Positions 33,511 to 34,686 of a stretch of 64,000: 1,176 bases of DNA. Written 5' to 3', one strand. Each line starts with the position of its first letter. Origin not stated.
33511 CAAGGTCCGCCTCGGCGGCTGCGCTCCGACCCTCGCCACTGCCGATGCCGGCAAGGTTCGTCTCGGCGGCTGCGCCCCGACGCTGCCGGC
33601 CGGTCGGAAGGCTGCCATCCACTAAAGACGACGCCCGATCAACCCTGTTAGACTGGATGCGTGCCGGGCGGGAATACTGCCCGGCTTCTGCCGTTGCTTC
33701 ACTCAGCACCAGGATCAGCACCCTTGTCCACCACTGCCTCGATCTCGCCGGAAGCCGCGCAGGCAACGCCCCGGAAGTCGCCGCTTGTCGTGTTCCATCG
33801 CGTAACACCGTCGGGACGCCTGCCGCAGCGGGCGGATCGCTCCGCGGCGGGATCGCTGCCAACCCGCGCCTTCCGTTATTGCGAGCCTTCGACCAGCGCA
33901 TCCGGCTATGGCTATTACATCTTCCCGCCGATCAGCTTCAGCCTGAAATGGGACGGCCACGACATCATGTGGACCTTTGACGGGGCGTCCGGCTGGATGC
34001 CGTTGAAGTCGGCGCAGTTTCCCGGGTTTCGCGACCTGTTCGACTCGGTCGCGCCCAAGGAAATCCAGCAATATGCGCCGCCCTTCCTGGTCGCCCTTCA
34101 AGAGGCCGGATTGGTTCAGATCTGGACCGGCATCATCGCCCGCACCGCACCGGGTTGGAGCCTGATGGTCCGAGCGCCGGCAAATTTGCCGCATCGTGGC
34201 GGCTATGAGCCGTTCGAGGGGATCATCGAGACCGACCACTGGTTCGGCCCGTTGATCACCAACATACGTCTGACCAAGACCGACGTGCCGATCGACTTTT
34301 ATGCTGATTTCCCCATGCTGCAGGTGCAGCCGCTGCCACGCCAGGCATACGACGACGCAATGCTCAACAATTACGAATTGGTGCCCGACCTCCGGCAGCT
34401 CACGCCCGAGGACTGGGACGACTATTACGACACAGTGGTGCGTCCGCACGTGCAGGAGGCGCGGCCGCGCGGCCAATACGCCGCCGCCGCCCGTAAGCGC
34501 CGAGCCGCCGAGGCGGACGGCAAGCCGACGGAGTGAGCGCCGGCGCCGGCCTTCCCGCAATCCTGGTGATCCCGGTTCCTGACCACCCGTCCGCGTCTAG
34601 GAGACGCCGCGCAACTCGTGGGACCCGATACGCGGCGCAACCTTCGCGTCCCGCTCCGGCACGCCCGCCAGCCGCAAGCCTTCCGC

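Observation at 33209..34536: Seven-fold Cys-containing repeat peptide gene under purifying selection, followed by a DUF6065-like gene: candidate multi-core peptide cassette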

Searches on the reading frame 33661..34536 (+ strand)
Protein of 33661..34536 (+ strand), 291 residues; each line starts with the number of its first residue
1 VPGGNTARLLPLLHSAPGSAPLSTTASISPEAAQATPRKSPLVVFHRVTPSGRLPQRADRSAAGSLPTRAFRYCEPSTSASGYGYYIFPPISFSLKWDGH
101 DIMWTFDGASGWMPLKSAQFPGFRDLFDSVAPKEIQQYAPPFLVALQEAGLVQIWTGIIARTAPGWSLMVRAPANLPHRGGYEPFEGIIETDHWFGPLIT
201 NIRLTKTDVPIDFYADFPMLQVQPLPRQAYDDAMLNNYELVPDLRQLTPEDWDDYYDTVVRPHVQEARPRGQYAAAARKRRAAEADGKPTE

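Call 5: search_protein_families(library=pfam, proteins=[window:33661-34536:+], max_evalue=0.1)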
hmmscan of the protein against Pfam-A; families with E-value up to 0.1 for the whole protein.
window:33661-34536:+ (291 aa): 1 family
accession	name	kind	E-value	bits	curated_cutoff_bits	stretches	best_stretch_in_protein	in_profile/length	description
PF19541.4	DUF6065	-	1e-14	55.1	26.6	1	140-234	75-168/236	Family of unknown function (DUF6065)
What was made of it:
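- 33724..34536 (+): DUF6065 protein (270 aa from TTG 33724; the ORF is open from GTG 33661). It has a dUTPase-like fold with N- and C-terminal extensions and is the presumed peptide-binding or maturation enzyme. PF19541, E = 1e-14 (call 5).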

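Call 6: search_protein_families(library=ncbifam, proteins=[window:33661-34536:+], max_evalue=0.1)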
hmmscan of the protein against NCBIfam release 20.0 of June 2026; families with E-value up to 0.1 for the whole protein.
window:33661-34536:+ (291 aa): 0 families

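Call 14: find_homologous_proteins(query=window:33790-34533:+, max_evalue=0.00001)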
Query window:33790-34533:+ (248 aa): 2078 proteins with E <= 0.00001 among 2968 candidates; the best 120 are listed.
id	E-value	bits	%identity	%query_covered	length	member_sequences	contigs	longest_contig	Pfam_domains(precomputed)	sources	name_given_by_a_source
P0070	1.6e-159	548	94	100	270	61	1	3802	PF19541.5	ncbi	-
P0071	7.2e-149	513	87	100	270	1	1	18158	PF19541.5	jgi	jgi:hypothetical protein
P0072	8.8e-148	509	86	100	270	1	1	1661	PF19541.5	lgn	-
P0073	2.7e-146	504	86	92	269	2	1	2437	PF19541.5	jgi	jgi:hypothetical protein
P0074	6.2e-145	500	85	99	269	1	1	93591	PF19541.5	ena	-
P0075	1.2e-144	499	85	100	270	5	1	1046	PF19541.5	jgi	jgi:hypothetical protein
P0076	2.4e-144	498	83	100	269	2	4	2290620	PF19541.5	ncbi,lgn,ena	-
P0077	4.1e-144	497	85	99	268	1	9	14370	PF19541.5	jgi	jgi:hypothetical protein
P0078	1.1e-143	496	83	100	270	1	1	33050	PF19541.5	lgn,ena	-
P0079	1.1e-143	496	85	99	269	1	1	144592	PF19541.5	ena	-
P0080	1.7e-143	495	85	100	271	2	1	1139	PF19541.5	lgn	-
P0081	1.9e-143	495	84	100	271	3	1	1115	PF19541.5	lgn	-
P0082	2.3e-143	495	84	100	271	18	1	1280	PF19541.5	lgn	-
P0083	9.1e-143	493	85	93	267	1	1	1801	PF19541.5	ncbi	-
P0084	2.2e-142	491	83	99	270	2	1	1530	PF19541.5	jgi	jgi:hypothetical protein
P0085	8.4e-142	490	83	100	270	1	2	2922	PF19541.5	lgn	-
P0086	1.1e-141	489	84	98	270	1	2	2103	PF19541.5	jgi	jgi:hypothetical protein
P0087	2.0e-141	488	83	98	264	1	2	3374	PF19541.5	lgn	-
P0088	2.1e-141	488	82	100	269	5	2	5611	PF19541.5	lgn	-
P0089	3.5e-141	487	82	99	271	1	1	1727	PF19541.5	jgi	jgi:hypothetical protein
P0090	3.8e-141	487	82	99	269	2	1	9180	PF19541.5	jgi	-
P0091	4.3e-141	487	85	93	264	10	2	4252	PF19541.5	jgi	-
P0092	4.7e-141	487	81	100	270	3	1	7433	PF19541.5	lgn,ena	-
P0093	7.0e-141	487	85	98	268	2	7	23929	PF19541.5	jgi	jgi:hypothetical protein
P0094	7.0e-141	487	81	100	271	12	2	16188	PF19541.5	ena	-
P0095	8.5e-141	486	82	98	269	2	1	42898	PF19541.5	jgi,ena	-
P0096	2.0e-140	485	81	100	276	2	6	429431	PF19541.5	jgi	jgi:hypothetical protein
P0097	4.2e-140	484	83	100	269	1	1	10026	PF19541.5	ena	-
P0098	6.8e-140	483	81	99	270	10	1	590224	PF19541.5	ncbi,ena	-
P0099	7.6e-140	483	83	99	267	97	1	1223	PF19541.5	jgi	jgi:hypothetical protein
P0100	2.0e-139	482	81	100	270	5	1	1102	PF19541.5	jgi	jgi:hypothetical protein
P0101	4.2e-139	481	82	99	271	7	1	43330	PF19541.5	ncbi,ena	-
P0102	5.6e-139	480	83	92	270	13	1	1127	PF19541.5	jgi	-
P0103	5.7e-139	480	81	100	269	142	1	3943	PF19541.5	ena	-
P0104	6.9e-139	480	82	99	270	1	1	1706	PF19541.5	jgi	jgi:hypothetical protein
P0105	8.3e-139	480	82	98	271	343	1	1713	PF19541.5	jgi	jgi:Family of unknown function (DUF6065)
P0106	8.9e-139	480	82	98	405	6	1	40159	PF19541.5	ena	-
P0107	1.9e-138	479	83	92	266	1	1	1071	PF19541.5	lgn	-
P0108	5.0e-138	477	82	98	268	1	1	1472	PF19541.5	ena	-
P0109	6.7e-138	477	80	98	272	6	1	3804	PF19541.5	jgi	jgi:hypothetical protein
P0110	6.8e-138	477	81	100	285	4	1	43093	PF19541.5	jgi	jgi:Family of unknown function (DUF6065)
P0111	7.2e-138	477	81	98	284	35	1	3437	PF19541.5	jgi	jgi:hypothetical protein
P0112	9.7e-138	476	80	100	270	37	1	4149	PF19541.5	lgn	-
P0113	1.3e-137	476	82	92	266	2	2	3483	PF19541.5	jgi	jgi:Family of unknown function (DUF6065)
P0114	1.4e-137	476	82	92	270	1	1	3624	PF19541.5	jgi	jgi:hypothetical protein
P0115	4.6e-137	474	83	92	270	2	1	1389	PF19541.5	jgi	jgi:hypothetical protein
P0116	6.3e-137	474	79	100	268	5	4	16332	PF19541.5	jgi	-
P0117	1.2e-136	473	80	92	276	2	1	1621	PF19541.5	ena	-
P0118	1.3e-136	473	81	98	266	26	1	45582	PF19541.5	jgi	jgi:hypothetical protein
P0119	4.3e-136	471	81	92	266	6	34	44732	PF19541.5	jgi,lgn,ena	-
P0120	7.4e-136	470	78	100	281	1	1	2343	PF19541.5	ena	-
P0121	1.3e-135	469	81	92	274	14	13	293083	PF19541.5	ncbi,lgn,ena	-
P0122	1.4e-135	469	77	92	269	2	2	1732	PF19541.5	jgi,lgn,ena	-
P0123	1.9e-135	469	81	100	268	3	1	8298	PF19541.5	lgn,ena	-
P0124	2.4e-135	468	81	98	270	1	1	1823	PF19541.5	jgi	jgi:Family of unknown function (DUF6065)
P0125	3.4e-135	468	81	98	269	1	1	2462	PF19541.5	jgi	jgi:hypothetical protein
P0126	4.0e-135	468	80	92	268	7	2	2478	PF19541.5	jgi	-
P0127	2.8e-134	465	78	93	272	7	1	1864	PF19541.5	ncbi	ncbi:MAG TPA: DUF6065 family protein [Acetobacteraceae bacterium]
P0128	4.3e-134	464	79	93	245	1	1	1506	PF19541.5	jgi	-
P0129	5.8e-134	464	79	93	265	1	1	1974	PF19541.5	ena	-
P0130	7.3e-134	464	79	92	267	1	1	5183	PF19541.5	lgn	-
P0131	8.7e-134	463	79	92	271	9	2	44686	PF19541.5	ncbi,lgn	ncbi:MAG: DUF6065 family protein [Acetobacteraceae bacterium]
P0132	1.3e-133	463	79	98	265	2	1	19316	PF19541.5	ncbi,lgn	-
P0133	1.6e-133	462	78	98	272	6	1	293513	PF19541.5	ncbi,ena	-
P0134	1.6e-133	462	79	93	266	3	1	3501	PF19541.5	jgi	jgi:hypothetical protein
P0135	4.3e-132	458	79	92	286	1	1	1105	PF19541.5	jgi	jgi:Family of unknown function (DUF6065)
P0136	8.0e-132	457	76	93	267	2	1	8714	PF19541.5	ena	-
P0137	1.6e-131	456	77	99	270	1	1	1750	PF19541.5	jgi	jgi:Family of unknown function (DUF6065)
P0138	1.8e-131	456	77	93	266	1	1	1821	PF19541.5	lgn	-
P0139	2.1e-131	455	78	98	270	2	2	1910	PF19541.5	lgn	-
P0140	2.3e-131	455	78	98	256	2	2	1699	PF19541.5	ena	-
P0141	4.8e-131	454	77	92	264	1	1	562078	PF19541.5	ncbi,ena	-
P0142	6.6e-131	454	79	92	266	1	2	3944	PF19541.5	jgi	jgi:hypothetical protein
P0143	1.5e-130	453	77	92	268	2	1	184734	PF19541.5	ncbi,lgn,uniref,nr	ncbi:DUF6065 family protein [Rhodopila sp.]|uniref:DUF6065 family protein n=1 Tax=Rhodopila sp. TaxI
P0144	1.7e-130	452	76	99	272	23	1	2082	PF19541.5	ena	-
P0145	2.5e-130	452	77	97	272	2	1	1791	PF19541.5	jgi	jgi:hypothetical protein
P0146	2.5e-130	452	77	100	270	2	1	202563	PF19541.5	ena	-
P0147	3.9e-130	451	76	92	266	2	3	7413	PF19541.5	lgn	-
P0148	6.3e-130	451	79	93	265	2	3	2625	PF19541.5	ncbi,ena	-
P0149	6.7e-130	451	77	100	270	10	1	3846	PF19541.5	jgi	-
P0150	7.3e-130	450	78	92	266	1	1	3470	PF19541.5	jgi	jgi:Family of unknown function (DUF6065)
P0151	8.6e-130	450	76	92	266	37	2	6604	PF19541.5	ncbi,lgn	-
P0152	9.8e-130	450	76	92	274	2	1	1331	PF19541.5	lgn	-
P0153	1.2e-129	450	76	92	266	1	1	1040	PF19541.5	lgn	-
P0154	1.8e-129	449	76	92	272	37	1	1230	PF19541.5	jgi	jgi:Family of unknown function (DUF6065)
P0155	3.6e-129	448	77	92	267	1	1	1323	PF19541.5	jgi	jgi:Family of unknown function (DUF6065)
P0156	4.8e-129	448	77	98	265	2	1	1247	PF19541.5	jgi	-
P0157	8.1e-129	447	75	97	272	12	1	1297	PF19541.5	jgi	jgi:hypothetical protein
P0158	8.7e-129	447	74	92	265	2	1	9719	PF19541.5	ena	-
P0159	1.2e-128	446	74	97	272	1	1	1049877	PF19541.5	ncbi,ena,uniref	ncbi:DUF6065 family protein [Rhodopila sp.]|uniref:DUF6065 family protein n=1 Tax=Rhodopila sp. TaxI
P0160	1.4e-128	446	74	98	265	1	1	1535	PF19541.5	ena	-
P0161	2.0e-128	446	74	99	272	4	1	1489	PF19541.5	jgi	jgi:hypothetical protein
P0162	2.2e-128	446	75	92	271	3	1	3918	PF19541.5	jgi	-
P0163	3.0e-128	445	75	92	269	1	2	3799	PF19541.5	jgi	jgi:hypothetical protein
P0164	3.6e-128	445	74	93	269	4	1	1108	PF19541.5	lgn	-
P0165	4.2e-128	445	75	97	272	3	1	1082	PF19541.5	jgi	jgi:hypothetical protein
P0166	1.0e-127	443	76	93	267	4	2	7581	PF19541.5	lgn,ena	-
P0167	1.4e-127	443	74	92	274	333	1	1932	PF19541.5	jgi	jgi:hypothetical protein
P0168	1.6e-127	443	74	92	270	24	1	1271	PF19541.5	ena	-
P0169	2.0e-127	442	75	93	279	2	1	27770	PF19541.5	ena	-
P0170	2.0e-127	442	75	92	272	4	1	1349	PF19541.5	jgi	jgi:hypothetical protein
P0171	2.1e-127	442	75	97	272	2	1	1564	PF19541.5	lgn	-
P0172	2.4e-127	442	74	98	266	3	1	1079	PF19541.5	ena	-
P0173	2.6e-127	442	75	98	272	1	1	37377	PF19541.5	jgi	jgi:hypothetical protein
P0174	3.9e-127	441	76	97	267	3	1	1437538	PF19541.5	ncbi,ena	-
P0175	5.1e-127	441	75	99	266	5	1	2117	PF19541.5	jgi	jgi:hypothetical protein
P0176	5.3e-127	441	75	97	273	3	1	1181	PF19541.5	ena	-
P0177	5.7e-127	441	74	98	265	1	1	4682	PF19541.5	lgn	-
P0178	6.5e-127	441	74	92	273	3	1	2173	PF19541.5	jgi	jgi:hypothetical protein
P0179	8.3e-127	440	73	93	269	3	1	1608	PF19541.5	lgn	-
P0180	8.7e-127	440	75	97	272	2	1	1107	PF19541.5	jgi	jgi:hypothetical protein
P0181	9.9e-127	440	74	98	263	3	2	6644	PF19541.5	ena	-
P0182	1.3e-126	440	75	93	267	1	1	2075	PF19541.5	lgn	-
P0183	1.5e-126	440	73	98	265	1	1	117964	PF19541.5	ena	-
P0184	1.8e-126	439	74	92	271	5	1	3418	PF19541.5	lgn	-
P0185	1.9e-126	439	73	92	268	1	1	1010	PF19541.5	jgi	-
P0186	2.5e-126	439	75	98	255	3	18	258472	PF19541.5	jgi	jgi:hypothetical protein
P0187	4.6e-126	438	72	92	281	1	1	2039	PF19541.5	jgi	jgi:hypothetical protein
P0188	6.5e-126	437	74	92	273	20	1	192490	PF19541.5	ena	-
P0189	1.5e-125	436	74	98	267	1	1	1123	PF19541.5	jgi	-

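Call 22: find_related_loci(query=A2, collection=genome_contigs, flank=5000)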
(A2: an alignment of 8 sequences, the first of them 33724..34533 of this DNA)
Query A2 (270 aa) in genome_contigs; peptide patterns used: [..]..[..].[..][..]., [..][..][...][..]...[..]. (x = any residue, [..] = any of these).
311 stretches matched a pattern; 231 encode a relative of the query (tblastn E <= 1e-3); the best 80 are kept; 80 distinct loci.
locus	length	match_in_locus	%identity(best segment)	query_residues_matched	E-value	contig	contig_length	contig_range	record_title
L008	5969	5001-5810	92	1-270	1e-163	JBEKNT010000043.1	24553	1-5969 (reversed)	MAG: Acetobacteraceae bacterium isolate SPRUCE 423 SPRUCE_423_43, whole genome shotgun sequence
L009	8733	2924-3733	88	1-270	5e-156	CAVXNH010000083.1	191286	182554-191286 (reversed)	MAG: uncultured Alphaproteobacteria bacterium isolate MFD04780.bin.2.135 genome assembly, contig: contig_34857, whole ge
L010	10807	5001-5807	81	1-270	3e-152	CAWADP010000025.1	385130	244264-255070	MAG: uncultured Alphaproteobacteria bacterium isolate MFD09286.bin.1.124 genome assembly, contig: contig_61228, whole ge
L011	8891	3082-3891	82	1-270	1e-146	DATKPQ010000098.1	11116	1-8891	MAG TPA_asm: Acetobacteraceae bacterium isolate SMAG_U14795 k141_3334292, whole genome shotgun sequence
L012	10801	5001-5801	80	1-267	2e-146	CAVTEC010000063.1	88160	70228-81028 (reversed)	MAG: uncultured Alphaproteobacteria bacterium isolate MFD01138.bin.3.74 genome assembly, contig: contig_65575, whole gen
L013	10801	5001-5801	81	1-268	4e-145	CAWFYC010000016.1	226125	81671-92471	MAG: uncultured Alphaproteobacteria bacterium isolate MFD06714.bin.1.129 genome assembly, contig: contig_19501, whole ge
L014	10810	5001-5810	81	1-270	2e-144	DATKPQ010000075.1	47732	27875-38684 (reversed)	MAG TPA_asm: Acetobacteraceae bacterium isolate SMAG_U14795 k141_393131, whole genome shotgun sequence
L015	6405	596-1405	80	1-270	2e-143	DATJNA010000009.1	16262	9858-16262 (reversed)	MAG TPA_asm: Acetobacteraceae bacterium isolate SMAG_U14849 k141_346164, whole genome shotgun sequence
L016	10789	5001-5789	83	6-267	1e-142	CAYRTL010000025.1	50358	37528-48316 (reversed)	MAG TPA_asm: uncultured Acetobacteraceae bacterium isolate SRP272529_co1_156 genome assembly, contig: NODE_819_length_50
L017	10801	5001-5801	77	1-267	2e-138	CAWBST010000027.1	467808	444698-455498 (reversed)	MAG: uncultured Alphaproteobacteria bacterium isolate MFD00822.bin.1.197 genome assembly, contig: contig_74886, whole ge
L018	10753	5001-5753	81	1-252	3e-138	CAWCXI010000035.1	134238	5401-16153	MAG: uncultured Alphaproteobacteria bacterium isolate MFD06714.bin.2.86 genome assembly, contig: contig_7881, whole geno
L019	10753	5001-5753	80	1-252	4e-138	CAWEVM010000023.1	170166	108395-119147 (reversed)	MAG: uncultured Alphaproteobacteria bacterium isolate MFD05521.bin.1.2 genome assembly, contig: contig_52847, whole geno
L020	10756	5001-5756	80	1-252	4e-138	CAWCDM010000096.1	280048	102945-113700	MAG: uncultured Alphaproteobacteria bacterium isolate MFD03975.bin.2.161 genome assembly, contig: contig_44492, whole ge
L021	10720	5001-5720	82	13-252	2e-137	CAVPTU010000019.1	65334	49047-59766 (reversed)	MAG: uncultured Alphaproteobacteria bacterium isolate MFD09286.bin.2.171 genome assembly, contig: contig_17524, whole ge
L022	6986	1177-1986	77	1-270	2e-137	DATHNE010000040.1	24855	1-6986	MAG TPA_asm: Acetobacteraceae bacterium isolate SMAG_U12650 k141_4142251, whole genome shotgun sequence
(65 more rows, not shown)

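Call 27: predict_structure(alignment_id=A1)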
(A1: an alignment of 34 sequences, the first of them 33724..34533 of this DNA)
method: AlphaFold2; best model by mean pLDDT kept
length: 270 residues; sequences in the alignment: 34
mean_pLDDT: 57.8   pTM: 0.54
mean pLDDT of the five models: 57.8, 55.5, 53.7, 53.5, 51.0
residues with pLDDT >= 90: 14; 70-90: 99; 50-70: 43; < 50: 114
segments of 3 or more residues with pLDDT < 50: 1-62, 213-259, 266-270
pLDDT, mean of each block of 10 residues (from residue 1): 34 31 27 28 26 27 70 88 90 87 80 72 80 75 70 71 69 66 82 82 69 40 37 36 35 43 45
secondary structure, 60 per line:
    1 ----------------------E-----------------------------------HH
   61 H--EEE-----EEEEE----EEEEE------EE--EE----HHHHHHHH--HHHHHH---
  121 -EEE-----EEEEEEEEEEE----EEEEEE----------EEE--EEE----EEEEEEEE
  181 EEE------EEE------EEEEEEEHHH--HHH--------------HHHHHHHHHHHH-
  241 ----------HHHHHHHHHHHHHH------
elements in order: E64-66 E72-76 E81-85 H102-109 H112-117 E122-124 E130-140 E145-150 E161-163 E166-168 E173-183 E190-192 E199-205 H228-239 H251-264

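Call 31: fold_search(model_id=the predicted structure, library=pdb)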
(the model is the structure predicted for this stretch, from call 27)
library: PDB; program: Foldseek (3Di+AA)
matches with E <= 10: 561; with E <= 0.001: 0
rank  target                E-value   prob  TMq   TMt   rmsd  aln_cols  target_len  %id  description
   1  8qky_B                1.6e-02  0.97  0.26  0.48  14.2       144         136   18  Bacteriophage T5 dUTPase (released 2024-01-17)
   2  8qky_A                1.6e-02  0.96  0.27  0.51  15.2       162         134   17  Bacteriophage T5 dUTPase (released 2024-01-17)
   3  4gk6                  1.7e-02  1.00  0.26  0.49   8.8        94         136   17  X-ray crystal structure of a hypothetical deoxyuridine 5-triphosphate nucleotidohydrolase from Mycobacterium abscessus (released 2012-12-19)
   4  8qld_B                1.9e-02  0.95  0.27  0.51  15.1       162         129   17  Bacteriophage T5 dUTPase mutant with loop deletion (30-35 aa) (released 2024-01-17)
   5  2d4l                  2.1e-02  1.00  0.24  0.53   2.5        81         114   15  Crystal structure of truncated in C-terminal M-PMV dUTPase (released 2006-11-07)
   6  8qky_C                2.1e-02  0.96  0.28  0.50  14.1       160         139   17  Bacteriophage T5 dUTPase (released 2024-01-17)
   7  3tpy                  2.2e-02  1.00  0.24  0.52   2.5        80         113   15  Crystal structure of M-PMV dUTPase with a mixed population of substrate (dUPNPP) and post-inversion product (dUMP) in th (released 2011-10-12)
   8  1slh_B                2.3e-02  1.00  0.26  0.47   6.2        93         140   15  Mycobacterium tuberculosis dUTPase complexed with magnesium and dUDP (released 2004-03-16)
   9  8y1q_A                2.3e-02  0.99  0.27  0.48   9.7       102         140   16  Crystal structure of Aquifex aeolicus dUTPase complexed with dUMP. (released 2024-11-06)
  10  1mq7                  2.3e-02  0.98  0.28  0.51  12.0       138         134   15  CRYSTAL STRUCTURE OF DUTPASE FROM MYCOBACTERIUM TUBERCULOSIS (RV2697C) (released 2002-10-09)
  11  1dut_A                2.5e-02  0.96  0.26  0.54  13.0       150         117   13  FIV DUTP PYROPHOSPHATASE (released 1997-01-27)
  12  2qlp_F                2.6e-02  0.97  0.29  0.46   9.4       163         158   12  Bifunctional dCTP deaminase:dUTPase from Mycobacterium tuberculosis, apo form (released 2008-02-19)
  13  7pwx_JJJ              2.6e-02  0.96  0.28  0.52  12.7       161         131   16  dUTPase from M. tuberculosis in complex with Stl (released 2022-12-28)
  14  3loj                  2.9e-02  0.93  0.25  0.40  12.7       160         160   14  Structure of Mycobacterium tuberculosis dUTPase H145A mutant (released 2010-08-11)
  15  8k6w_B                2.9e-02  0.91  0.26  0.49  12.5       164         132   13  dUTPase of helicobacter pylori 26695 (released 2024-07-31)
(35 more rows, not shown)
